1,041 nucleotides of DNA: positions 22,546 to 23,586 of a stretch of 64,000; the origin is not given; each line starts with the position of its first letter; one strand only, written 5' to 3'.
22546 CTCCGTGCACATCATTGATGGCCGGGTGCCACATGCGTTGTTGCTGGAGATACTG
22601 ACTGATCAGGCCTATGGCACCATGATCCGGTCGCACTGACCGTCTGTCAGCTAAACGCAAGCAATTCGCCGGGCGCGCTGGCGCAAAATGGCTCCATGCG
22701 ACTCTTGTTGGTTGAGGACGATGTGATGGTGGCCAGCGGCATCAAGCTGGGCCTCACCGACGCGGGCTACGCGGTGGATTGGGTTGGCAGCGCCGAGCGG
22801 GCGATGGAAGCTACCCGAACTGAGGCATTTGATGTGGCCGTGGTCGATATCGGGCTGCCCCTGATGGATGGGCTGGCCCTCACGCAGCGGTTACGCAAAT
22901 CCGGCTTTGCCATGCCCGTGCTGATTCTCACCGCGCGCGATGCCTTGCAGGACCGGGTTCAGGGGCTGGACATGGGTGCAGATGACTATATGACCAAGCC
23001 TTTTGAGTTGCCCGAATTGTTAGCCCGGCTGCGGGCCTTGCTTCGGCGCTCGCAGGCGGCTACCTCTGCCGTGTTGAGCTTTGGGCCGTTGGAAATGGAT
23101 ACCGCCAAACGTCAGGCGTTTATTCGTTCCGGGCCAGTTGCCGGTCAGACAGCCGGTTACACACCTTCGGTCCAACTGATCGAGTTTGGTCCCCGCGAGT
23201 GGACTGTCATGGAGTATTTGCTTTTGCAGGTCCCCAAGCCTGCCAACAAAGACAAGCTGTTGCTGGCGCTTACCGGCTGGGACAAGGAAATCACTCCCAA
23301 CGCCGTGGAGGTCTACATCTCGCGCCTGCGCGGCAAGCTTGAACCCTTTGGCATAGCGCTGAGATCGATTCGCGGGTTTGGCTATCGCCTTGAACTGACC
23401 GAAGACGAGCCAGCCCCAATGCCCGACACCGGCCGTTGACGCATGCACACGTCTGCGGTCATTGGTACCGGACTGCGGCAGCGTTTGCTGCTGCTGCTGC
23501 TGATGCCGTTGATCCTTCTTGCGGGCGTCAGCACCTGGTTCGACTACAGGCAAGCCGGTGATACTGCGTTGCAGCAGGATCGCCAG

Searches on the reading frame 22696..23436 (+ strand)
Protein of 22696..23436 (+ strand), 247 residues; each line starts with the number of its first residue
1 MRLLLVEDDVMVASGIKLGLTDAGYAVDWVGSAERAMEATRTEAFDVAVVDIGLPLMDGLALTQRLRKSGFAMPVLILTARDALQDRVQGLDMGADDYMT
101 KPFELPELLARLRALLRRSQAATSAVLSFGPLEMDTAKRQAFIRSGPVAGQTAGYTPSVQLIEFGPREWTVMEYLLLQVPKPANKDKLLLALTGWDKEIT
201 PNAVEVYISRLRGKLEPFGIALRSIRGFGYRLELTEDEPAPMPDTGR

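Call 13: search_protein_families(library=pfam, proteins=[window:22696-23436:+])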
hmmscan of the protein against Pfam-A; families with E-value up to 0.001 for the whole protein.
window:22696-23436:+ (247 aa): 2 families
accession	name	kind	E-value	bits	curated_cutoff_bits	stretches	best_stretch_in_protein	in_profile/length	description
PF00072.30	Response_reg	-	2.4e-27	95.7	30.2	1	4-112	2-110/111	Response regulator receiver domain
PF00486.34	Trans_reg_C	-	7.1e-13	48.9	26.2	1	162-232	4-77/77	Transcriptional regulatory protein, C terminal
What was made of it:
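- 22696..23439 (+): OmpR-family response regulator gene, partner of the kinase (PmrA/TctD/QseB-like, below all equivalog cut-offs). Pfam Response_reg plus Trans_reg_C in call 13.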

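Call 78: search_protein_families(library=ncbifam, proteins=[window:22696-23436:+], max_evalue=0.00001)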
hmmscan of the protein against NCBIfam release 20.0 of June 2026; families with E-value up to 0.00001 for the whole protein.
window:22696-23436:+ (247 aa): 85 families (the best 25 are shown)
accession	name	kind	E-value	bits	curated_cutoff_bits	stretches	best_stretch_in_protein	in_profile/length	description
NF007928.2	PRK10643.1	equivalog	1.8e-55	187.9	330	1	1-232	1-216/216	two-component system response regulator PmrA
NF012023.0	PRK15479.1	equivalog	4.9e-55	186.5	337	1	1-237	1-222/224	transcriptional regulator TctD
NF041734.1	resp_reg_RppA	equivalog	9.9e-50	169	250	1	1-233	1-228/229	two-component system response regulator RppA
NF007663.1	PRK10336.1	equivalog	3.2e-48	164.4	345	1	1-232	1-216/219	quorum sensing response regulator transcription factor QseB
NF008078.0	PRK10816.1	equivalog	1.6e-42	145.5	336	1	1-234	1-222/223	two-component system response regulator PhoP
TIGR01387.1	cztR_silR_copR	subfamily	2.8e-42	144.8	279.2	1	3-232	1-218/218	heavy metal response regulator transcription factor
TIGR02154.1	PhoB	equivalog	3.1e-39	134.6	296.2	1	2-232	4-225/226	phosphate regulon transcriptional regulator PhoB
NF041733.1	resp_reg_CseB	equivalog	8.8e-38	129.9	350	1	2-233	2-227/228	two-component system response regulator CseB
NF053854.1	RespRegPhoBBctds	equivalog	1.1e-36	126.2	270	1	3-232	1-224/225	two-component system response regulator PhoB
NF045991.1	RespRegCtrARhodob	equivalog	1.2e-36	126.6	350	1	1-216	1-202/224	response regulator transcription factor CtrA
NF040689.1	MtrAB_MtrA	equivalog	1.4e-35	122.6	300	1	4-231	2-217/219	MtrAB system response regulator MtrA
NF045944.1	ResRegRpaBCyano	equivalog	1.6e-35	122.6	330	1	4-231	1-226/229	response regulator transcription factor RpaB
NF008567.0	PRK11517.1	equivalog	1.6e-35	122.5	353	1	1-140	1-138/223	response regulator transcription factor HprR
NF008296.0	PRK11083.1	equivalog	3.8e-35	121.3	273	1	2-233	5-226/228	two-component system response regulator CreB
NF007005.1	PRK09468.1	equivalog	2.8e-34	118.6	331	1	2-219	5-215/237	osmolarity response regulator transcription factor OmpR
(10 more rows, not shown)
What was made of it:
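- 22696..23439 (+): NCBIfam in call 78.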
